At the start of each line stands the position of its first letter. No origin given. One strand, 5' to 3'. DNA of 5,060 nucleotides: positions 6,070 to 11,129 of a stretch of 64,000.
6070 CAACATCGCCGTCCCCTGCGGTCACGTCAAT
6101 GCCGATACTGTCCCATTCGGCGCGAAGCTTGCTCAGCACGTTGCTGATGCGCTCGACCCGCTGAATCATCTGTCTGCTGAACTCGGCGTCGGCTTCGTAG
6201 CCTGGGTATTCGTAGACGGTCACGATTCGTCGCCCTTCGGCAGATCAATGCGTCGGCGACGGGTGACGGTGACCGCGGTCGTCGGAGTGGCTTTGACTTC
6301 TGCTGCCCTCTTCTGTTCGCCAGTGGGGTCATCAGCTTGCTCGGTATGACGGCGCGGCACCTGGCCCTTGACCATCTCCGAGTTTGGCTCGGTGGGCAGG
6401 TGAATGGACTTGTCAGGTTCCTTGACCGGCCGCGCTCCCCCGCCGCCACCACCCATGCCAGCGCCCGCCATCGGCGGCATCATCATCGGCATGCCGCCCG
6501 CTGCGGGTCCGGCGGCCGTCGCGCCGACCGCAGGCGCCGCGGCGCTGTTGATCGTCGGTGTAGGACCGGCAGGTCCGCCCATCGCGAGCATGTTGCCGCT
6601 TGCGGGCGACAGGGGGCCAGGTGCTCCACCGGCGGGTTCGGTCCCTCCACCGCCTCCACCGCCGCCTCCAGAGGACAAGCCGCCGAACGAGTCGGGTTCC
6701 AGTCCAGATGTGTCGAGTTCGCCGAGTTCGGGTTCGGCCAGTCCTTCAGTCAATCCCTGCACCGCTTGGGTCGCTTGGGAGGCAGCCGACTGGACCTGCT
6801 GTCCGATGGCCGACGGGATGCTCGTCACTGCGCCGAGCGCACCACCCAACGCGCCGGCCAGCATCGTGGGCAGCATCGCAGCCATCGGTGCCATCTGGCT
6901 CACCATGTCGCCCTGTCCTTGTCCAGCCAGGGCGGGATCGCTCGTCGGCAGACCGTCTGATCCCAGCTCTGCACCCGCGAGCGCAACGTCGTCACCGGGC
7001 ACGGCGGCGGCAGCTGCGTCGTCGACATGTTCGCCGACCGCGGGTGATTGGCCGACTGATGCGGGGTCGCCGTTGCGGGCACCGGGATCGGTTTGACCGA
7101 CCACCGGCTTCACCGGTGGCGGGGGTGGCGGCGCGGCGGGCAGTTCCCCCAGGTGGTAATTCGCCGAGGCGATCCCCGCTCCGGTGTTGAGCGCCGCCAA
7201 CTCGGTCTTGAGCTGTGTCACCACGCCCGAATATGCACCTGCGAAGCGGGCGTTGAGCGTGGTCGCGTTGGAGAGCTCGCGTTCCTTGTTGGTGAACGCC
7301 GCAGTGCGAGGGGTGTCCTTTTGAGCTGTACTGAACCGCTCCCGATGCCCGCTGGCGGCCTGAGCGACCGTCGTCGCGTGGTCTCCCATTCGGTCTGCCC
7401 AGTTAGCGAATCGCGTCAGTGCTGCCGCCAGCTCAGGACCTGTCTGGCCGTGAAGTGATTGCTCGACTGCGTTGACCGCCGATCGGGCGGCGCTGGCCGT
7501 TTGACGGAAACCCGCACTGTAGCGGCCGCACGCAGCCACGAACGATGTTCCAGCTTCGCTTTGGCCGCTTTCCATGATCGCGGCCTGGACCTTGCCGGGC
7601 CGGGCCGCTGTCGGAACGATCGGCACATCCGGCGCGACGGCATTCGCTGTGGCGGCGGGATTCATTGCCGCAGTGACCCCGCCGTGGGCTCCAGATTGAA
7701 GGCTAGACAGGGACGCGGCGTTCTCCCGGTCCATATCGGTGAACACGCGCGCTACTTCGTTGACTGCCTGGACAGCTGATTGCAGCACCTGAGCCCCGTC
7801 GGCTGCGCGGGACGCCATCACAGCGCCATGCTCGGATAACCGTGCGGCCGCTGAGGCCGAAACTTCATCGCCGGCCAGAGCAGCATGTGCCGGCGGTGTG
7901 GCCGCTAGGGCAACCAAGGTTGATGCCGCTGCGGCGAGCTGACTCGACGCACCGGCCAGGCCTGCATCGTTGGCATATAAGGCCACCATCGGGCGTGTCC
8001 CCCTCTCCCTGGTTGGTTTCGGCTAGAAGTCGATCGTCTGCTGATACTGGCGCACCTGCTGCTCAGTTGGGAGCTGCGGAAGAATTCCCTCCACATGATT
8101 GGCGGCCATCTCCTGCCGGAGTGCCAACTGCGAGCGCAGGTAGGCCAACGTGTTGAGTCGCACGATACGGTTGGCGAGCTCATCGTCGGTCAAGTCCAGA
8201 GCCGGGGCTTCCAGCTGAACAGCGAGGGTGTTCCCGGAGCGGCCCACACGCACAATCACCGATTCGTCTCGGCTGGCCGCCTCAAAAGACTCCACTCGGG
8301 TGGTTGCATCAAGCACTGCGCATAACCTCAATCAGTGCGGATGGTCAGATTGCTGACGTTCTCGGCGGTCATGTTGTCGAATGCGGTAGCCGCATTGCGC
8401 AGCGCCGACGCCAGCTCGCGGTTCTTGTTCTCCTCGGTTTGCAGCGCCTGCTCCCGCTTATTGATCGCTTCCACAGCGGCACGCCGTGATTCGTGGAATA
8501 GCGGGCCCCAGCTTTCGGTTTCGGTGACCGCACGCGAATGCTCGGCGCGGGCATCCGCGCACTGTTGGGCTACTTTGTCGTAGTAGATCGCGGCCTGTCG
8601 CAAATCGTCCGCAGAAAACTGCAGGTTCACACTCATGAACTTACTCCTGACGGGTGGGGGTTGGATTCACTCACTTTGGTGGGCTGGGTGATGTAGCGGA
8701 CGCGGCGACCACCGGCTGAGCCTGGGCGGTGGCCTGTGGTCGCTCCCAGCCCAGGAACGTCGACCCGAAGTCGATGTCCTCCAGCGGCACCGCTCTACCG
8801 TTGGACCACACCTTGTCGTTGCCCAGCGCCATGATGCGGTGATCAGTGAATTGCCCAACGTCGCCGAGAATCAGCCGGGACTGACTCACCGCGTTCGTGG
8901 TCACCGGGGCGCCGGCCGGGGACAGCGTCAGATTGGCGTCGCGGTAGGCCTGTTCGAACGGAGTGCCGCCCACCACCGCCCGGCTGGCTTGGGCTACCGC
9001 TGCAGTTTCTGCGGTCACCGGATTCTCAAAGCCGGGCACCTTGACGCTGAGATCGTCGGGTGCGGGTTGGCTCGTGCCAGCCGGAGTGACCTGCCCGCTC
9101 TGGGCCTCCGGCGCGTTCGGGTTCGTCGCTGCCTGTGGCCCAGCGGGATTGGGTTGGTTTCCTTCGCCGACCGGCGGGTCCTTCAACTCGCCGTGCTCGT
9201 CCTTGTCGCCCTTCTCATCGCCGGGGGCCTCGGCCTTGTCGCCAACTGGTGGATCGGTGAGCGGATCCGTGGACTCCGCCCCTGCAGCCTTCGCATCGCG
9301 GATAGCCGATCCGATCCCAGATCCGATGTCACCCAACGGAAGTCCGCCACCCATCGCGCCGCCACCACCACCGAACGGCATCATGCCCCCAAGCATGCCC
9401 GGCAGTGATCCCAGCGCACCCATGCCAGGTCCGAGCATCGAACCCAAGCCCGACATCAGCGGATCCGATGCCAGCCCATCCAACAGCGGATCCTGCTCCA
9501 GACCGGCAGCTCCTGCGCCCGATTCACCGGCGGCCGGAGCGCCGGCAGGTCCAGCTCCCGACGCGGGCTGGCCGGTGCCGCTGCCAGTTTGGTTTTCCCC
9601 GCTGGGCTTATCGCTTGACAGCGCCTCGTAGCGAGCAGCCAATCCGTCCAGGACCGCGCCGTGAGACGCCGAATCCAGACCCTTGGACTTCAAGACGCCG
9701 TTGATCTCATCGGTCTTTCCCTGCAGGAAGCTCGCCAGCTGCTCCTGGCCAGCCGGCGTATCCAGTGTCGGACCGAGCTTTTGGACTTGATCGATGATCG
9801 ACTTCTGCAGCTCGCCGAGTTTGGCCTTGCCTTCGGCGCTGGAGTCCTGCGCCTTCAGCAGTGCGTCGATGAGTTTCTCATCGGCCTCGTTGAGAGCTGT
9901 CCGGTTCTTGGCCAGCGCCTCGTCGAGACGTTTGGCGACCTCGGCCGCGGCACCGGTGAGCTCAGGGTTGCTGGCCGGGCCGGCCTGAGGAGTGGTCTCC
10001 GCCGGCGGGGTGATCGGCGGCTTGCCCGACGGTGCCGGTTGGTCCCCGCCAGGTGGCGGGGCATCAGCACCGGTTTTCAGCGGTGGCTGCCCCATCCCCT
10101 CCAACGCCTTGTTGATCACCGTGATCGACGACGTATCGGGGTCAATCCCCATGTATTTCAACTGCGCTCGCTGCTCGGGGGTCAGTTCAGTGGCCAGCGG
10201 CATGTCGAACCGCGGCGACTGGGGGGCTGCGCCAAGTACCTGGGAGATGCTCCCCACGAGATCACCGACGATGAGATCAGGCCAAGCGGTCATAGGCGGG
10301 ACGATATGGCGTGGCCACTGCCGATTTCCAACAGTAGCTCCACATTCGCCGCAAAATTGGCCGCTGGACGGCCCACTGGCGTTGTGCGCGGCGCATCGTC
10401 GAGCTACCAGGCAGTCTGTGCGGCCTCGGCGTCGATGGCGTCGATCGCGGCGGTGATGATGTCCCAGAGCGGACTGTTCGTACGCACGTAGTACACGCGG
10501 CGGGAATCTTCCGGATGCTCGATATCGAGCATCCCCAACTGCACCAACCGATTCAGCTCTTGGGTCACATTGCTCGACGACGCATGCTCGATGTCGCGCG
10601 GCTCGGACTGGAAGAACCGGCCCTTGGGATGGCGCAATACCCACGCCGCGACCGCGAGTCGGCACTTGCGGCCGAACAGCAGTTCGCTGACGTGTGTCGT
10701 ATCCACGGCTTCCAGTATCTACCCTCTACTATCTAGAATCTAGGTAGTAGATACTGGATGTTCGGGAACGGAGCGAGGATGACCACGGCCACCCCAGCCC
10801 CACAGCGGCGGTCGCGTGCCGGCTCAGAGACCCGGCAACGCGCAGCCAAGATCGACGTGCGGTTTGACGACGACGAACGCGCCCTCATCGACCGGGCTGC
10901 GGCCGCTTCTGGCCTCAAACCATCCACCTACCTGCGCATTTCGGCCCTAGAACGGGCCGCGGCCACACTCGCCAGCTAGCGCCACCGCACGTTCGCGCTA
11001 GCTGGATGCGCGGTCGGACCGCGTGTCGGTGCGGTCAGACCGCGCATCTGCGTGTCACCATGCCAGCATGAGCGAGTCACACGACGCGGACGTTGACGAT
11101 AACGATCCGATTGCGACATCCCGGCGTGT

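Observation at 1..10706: Non-canonical ESX-1-like accessory operon: eccB directly followed upstream by an espK–(insert)–espL–espB-like series, two YbaB-fold genes, a WXG-like gene and a large linker-rich protein, with no eccA, eccC or esxAB in view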

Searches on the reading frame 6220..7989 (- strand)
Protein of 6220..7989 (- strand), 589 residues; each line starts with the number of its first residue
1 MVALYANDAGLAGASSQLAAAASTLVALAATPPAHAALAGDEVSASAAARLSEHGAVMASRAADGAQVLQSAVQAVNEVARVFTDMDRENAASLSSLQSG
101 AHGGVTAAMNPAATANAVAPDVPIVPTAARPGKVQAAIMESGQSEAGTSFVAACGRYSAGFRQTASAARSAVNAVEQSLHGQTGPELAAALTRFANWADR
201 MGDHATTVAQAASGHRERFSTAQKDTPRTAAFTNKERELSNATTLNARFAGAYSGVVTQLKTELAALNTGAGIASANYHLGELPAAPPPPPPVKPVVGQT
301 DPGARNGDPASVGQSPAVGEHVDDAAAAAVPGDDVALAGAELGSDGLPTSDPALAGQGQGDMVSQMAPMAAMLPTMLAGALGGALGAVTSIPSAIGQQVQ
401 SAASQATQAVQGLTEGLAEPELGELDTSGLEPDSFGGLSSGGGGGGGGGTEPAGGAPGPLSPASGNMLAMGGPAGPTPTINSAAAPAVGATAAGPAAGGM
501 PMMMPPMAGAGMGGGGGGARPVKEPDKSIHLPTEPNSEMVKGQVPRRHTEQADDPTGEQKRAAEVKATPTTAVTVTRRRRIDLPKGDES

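Call 4: search_protein_families(library=pfam, proteins=[window:6220-7989:-], max_evalue=0.1)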
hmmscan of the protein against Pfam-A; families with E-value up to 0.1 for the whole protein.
window:6220-7989:- (589 aa): 3 families
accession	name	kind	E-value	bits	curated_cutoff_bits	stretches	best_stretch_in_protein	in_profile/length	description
PF00934.25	PE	-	2.5e-06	28.1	22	1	6-90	3-91/91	PE family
PF00823.25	PPE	-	7.7e-05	23.2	26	1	129-282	4-157/165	PPE family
PF21856.2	EspB_PPE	-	0.013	16.1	27.7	1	177-253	45-121/152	ESX-1 secretion-associated protein EspB, PPE domain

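Call 24: search_solved_structures(query=window:6220-7989:-, max_evalue=1, show_alignments=1)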
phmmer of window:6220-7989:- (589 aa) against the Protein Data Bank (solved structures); distinct sequences matched with E-value up to 1: 1.
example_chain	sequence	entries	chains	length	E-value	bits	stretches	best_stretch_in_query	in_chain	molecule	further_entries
8dy0_A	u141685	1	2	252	0.17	14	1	423-488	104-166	spFv GLK1 HL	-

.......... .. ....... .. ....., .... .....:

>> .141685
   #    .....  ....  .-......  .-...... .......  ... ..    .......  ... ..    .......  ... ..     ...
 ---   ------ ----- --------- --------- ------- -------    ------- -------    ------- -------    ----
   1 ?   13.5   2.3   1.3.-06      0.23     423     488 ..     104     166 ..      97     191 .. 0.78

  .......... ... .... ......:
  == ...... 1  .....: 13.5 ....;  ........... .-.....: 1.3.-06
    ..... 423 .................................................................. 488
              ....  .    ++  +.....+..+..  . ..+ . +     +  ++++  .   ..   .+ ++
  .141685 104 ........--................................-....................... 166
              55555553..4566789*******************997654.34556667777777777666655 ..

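Call 27: search_protein_families(library=ncbifam, proteins=[window:6220-7989:-], max_evalue=0.1)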
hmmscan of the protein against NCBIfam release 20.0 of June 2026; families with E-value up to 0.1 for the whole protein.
window:6220-7989:- (589 aa): 0 families

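Call 28: find_homologous_proteins(query=window:6220-7989:-, max_evalue=0.001)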
Query window:6220-7989:- (589 aa): 90 proteins with E <= 0.001 among 8000 candidates.
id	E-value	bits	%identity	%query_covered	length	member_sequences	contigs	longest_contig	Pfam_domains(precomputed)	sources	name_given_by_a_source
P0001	0.0e+0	1185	97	100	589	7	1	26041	PF00934.26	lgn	-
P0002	0.0e+0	1078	86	100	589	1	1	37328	PF00934.26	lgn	-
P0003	1.1e-267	907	76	100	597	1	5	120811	-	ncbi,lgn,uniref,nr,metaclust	ncbi:PE domain-containing protein [Mycolicibacterium wolinskyi]|uniref:PE domain-containing protein 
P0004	3.9e-266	902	75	100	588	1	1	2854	PF00934.26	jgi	jgi:PE family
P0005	3.4e-197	675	61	99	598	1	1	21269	-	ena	-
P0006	1.2e-185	637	59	99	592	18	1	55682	-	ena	-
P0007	1.7e-185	636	59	74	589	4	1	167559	-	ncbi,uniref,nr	ncbi:PE domain-containing protein [Mycobacterium sp. CVI_P3]|uniref:PE domain-containing protein n=1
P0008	9.4e-183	627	58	99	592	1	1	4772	-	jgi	jgi:hypothetical protein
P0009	1.1e-182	627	59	99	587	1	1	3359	-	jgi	jgi:PE family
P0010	1.6e-177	610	56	100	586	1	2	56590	-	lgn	-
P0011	5.9e-177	608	54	100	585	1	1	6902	-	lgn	-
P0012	7.4e-175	601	57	100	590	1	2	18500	-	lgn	-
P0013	1.8e-174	600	57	100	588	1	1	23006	-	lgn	-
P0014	1.7e-173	597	55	100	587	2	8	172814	-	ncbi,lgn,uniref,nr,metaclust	ncbi:hypothetical protein MASS_1p0041 (plasmid) [Mycobacteroides abscessus subsp. bolletii 50594]|un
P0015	2.9e-172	592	56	100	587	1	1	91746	-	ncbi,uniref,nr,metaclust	ncbi:PE domain-containing protein [Mycobacterium heckeshornense]|uniref:PE domain-containing protein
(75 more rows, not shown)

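Call 30: search_solved_structures(query=A1, max_evalue=1, show_alignments=2)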
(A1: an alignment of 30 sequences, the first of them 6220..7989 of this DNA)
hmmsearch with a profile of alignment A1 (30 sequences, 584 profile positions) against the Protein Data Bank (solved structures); distinct sequences matched with E-value up to 1: 0.

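Call 42: predict_structure(alignment_id=A1)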
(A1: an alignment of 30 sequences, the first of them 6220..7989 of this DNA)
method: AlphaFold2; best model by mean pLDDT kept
length: 589 residues; sequences in the alignment: 30
mean_pLDDT: 63.2   pTM: 0.50
mean pLDDT of the five models: 63.2, 60.1, 58.5, 57.7, 57.2
residues with pLDDT >= 90: 194; 70-90: 66; 50-70: 38; < 50: 291
segments of 3 or more residues with pLDDT < 50: 99-117, 298-400, 416-451, 453-501, 510-530, 534-554, 556-559, 561-589
pLDDT, mean of each block of 10 residues (from residue 1): 76 95 96 94 91 93 93 88 83 60 37 47 74 95 94 98 98 92 89 96 96 95 96 97 94 94 96 89 78 58 38 34 34 36 38 37 40 42 37 44 52 48 37 37 34 39 36 34 28 36 49 39 47 47 39 45 44 35 42
secondary structure, 60 per line:
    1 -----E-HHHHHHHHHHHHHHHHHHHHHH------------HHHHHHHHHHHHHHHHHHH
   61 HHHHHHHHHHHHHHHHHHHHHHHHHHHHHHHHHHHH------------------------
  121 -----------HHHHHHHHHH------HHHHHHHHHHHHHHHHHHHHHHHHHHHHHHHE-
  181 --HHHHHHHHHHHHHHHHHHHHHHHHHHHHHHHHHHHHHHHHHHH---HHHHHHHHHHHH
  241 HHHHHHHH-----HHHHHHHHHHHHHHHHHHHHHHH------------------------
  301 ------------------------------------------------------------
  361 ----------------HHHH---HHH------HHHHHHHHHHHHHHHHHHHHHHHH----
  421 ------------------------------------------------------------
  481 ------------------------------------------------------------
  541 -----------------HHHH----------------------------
elements in order: H8-29 H42-96 H132-141 H148-178 H183-225 H229-248 H254-276 H377-380 H393-416 H558-561

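Call 46: fold_search(model_id=the predicted structure, library=pdb)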
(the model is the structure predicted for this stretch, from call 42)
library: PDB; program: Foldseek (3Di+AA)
matches with E <= 10: 126; with E <= 0.001: 10
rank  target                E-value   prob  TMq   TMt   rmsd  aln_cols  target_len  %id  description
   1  3j83_A                2.2e-07  1.00  0.35  0.69   5.8       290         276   18  Heptameric EspB Rosetta model guided by EM density (released 2015-03-11)
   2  4wj1                  4.3e-07  1.00  0.34  0.66   6.1       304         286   15  Crystal structure of EspB from the ESX-1 type VII secretion system (released 2015-02-25)
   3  8ako_A                8.8e-06  1.00  0.32  0.67   9.2       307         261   17  Structure of EspB-EspK complex: the non-identical twin of the PE-PPE-EspG secretion mechanism. (released 2022-12-14)
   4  4xxx                  1.9e-05  1.00  0.31  0.68  10.7       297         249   15  Structure of PE-PPE domains of ESX-1 secreted protein EspB, C2221 (released 2015-02-18)
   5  4wj2                  2.6e-05  1.00  0.32  0.62   6.2       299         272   17  Mycobacterial protein (released 2015-02-25)
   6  7p13_A                2.9e-05  1.00  0.27  0.60   9.3       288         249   16  2.29 A Mycobacterium tuberculosis EspB. (released 2021-08-18)
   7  4xwp                  3.4e-05  1.00  0.32  0.73   5.4       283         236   16  Structure of PE-PPE domains of ESX-1 secreted protein EspB, C2221 in presence of Ca (released 2015-02-18)
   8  4xy3                  5.3e-05  1.00  0.28  0.62   7.8       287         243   17  Structure of ESX-1 secreted protein EspB (released 2015-02-18)
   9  4xxn                  8.0e-05  1.00  0.29  0.63   7.0       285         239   15  Structure of PE-PPE domains of ESX-1 secreted protein EspB, I222 (released 2015-02-18)
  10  6xzc_A                2.1e-04  1.00  0.28  0.61  18.1       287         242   16  CryoEM structure of the ring-shaped virulence factor EspB from Mycobacterium tuberculosis (released 2020-06-17)
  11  7p0z_A                1.4e-03  1.00  0.29  0.67  12.2       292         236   14  2.43 A Mycobacterium marinum EspB. (released 2021-08-18)
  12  2g38_B                4.8e-03  1.00  0.24  0.76   3.4       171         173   18  A PE/PPE Protein Complex from Mycobacterium tuberculosis (released 2006-03-14)
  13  4kxr_B                5.5e-03  1.00  0.25  0.81   2.9       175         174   16  Structure of the Mycobacterium tuberculosis type VII secretion system chaperone EspG5 in complex with PE25-PPE41 dimer (released 2014-05-28)
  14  4w4k_B                9.3e-03  1.00  0.25  0.80   3.0       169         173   16  Crystal structure of a PE25-PPE41 heterodimer from a type VII secretion system of M. tuberculosis (released 2014-10-01)
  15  5xfs_B                1.7e-02  1.00  0.25  0.80   3.0       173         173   17  Crystal structure of PE8-PPE15 in complex with EspG5 from M. tuberculosis (released 2017-08-30)
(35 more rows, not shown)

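Call 93: find_encoding_contigs(protein=P0001, flank=10000, max_places=3)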
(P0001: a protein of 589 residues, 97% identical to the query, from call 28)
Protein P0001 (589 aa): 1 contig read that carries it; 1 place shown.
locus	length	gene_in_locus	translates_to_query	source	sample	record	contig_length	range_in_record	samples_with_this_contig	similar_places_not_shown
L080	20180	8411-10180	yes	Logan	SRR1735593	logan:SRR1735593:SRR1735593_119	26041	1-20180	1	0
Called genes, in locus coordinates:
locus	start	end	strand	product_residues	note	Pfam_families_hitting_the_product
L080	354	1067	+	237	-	-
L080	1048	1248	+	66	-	-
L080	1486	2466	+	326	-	PF01656:CbiA, PF02374:ArsA_ATPase (faint), PF06564:CBP_BcsQ (weak), PF09140:MipZ (faint), PF10609:ParA (weak), PF13614:AAA_31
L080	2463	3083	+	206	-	-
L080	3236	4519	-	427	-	-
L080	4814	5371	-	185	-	-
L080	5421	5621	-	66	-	PF21983:NikA-like, PF08681:TacA1 (weak)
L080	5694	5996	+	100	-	-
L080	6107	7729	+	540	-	PF10774:DUF4226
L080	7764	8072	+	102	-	PF10824:T7SS_ESX_EspC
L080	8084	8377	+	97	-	-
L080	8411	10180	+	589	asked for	PF00934:PE (weak)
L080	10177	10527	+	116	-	PF10921:DUF2710 (faint), PF02575:YbaB_DNA_bd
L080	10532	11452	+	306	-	-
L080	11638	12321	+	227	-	-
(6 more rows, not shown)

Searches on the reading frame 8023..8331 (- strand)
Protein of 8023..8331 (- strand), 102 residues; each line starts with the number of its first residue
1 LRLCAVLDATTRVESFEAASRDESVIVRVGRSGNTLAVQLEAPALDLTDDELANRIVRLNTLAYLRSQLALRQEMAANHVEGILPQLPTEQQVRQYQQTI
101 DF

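Call 4: search_protein_families(library=pfam, proteins=[window:8023-8331:-], max_evalue=0.1)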
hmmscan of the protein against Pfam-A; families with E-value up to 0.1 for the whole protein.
window:8023-8331:- (102 aa): 2 families
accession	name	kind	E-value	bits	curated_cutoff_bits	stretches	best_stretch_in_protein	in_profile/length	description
PF10904.13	DUF2694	-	0.00013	22.4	22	1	15-80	7-73/97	Protein of unknown function (DUF2694)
PF02575.21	YbaB_DNA_bd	-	0.039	14.6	25.5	1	14-76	21-84/91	YbaB/EbfC DNA-binding family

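Call 27: search_protein_families(library=ncbifam, proteins=[window:8023-8331:-], max_evalue=0.1)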
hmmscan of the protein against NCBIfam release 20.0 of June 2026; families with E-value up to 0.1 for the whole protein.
window:8023-8331:- (102 aa): 0 families

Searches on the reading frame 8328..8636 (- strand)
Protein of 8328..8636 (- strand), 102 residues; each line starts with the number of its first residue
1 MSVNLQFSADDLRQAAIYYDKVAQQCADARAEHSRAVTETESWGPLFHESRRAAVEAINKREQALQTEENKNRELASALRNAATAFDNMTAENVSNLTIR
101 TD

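Call 4: search_protein_families(library=pfam, proteins=[window:8328-8636:-], max_evalue=0.1)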
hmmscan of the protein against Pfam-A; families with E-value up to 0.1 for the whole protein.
window:8328-8636:- (102 aa): 3 families
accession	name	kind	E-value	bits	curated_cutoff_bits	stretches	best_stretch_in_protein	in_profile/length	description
PF10824.14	T7SS_ESX_EspC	-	6e-09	36.7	23.5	1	1-96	1-97/100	Excreted virulence factor EspC, type VII ESX diderm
PF13863.11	DUF4200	-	0.011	16.5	29.7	1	53-95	17-59/119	Domain of unknown function (DUF4200)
PF17541.7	TssC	-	0.07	12.5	25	1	36-99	61-124/430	Type VI secretion system, TssC, VipB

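Call 27: search_protein_families(library=ncbifam, proteins=[window:8328-8636:-], max_evalue=0.1)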
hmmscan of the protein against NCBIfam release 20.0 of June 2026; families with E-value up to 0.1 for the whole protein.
window:8328-8636:- (102 aa): 1 family
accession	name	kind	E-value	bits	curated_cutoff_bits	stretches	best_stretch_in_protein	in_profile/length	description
NF052471.1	EspB_fam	equivalog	0.091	12.3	450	0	64-90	59-85/459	EspB family ESX-1 secretion system-associated protein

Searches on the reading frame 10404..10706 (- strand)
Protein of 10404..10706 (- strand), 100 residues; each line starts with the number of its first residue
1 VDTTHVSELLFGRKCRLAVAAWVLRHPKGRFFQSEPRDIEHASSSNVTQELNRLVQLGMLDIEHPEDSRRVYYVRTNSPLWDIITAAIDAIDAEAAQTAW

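Call 22: search_protein_families(library=pfam, proteins=[window:10404-10706:-], max_evalue=0.01)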
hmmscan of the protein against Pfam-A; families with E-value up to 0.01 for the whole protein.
window:10404-10706:- (100 aa): 2 families
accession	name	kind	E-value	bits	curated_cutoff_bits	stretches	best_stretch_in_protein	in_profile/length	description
PF21984.2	DnaD_N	-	0.0039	17.8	27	1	42-88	47-94/101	DnaD N-terminal domain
PF12802.13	MarR_2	-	0.0067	17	27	0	42-70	32-61/61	MarR family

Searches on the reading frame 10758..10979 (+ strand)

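Call 107: search_protein_families(library=pfam, proteins=[window:10758-10979:+], max_evalue=0.01)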
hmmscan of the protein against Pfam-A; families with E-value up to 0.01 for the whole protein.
window:10758-10979:+ (73 aa): 3 families
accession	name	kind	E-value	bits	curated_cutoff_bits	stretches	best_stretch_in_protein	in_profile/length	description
PF21983.2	NikA-like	-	4.2e-09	36.9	27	1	26-66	1-41/72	Mobilization protein NikA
PF08681.18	TacA1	-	1.1e-05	25.7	21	1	31-72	1-42/80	Antitoxin TacA 1-like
PF19807.5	DUF6290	-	0.0009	19.8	27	1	31-66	3-38/72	Family of unknown function (DUF6290)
